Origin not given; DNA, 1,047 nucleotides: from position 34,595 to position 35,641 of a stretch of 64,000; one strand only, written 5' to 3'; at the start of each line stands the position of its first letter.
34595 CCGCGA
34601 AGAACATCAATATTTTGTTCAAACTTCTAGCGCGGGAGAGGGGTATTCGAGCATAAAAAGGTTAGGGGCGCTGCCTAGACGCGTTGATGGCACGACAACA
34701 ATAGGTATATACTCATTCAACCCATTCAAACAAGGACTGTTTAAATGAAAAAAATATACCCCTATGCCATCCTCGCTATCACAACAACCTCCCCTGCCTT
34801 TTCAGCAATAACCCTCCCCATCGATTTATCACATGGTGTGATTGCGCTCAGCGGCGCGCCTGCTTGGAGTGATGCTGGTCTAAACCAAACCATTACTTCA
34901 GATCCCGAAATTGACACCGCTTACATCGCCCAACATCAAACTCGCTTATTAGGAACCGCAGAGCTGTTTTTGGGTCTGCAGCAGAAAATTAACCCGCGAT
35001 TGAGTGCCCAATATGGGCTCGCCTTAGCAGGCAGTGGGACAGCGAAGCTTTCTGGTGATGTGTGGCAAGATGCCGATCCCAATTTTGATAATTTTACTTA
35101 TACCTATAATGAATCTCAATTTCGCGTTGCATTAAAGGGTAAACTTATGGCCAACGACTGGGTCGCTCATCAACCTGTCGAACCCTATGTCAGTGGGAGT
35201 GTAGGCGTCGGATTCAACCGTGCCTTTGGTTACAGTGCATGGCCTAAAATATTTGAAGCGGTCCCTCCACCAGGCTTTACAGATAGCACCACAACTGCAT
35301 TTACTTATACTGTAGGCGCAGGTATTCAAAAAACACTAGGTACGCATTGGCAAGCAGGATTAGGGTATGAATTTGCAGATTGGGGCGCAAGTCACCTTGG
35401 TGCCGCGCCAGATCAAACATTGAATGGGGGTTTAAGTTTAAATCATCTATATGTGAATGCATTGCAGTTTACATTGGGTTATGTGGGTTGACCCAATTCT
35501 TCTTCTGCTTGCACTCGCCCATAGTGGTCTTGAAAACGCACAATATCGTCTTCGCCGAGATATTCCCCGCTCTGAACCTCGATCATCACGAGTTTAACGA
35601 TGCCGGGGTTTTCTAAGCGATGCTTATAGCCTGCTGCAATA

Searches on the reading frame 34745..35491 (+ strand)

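Call 8: search_protein_families(library=pfam, proteins=[window:34745-35491:+], max_evalue=0.001)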
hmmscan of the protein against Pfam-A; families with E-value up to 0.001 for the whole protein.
window:34745-35491:+ (248 aa): 1 family
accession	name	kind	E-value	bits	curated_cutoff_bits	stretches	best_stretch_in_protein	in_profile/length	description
PF13505.12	OMP_b-brl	-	6.4e-06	26.9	28.7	1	74-246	46-173/175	Outer membrane protein beta-barrel domain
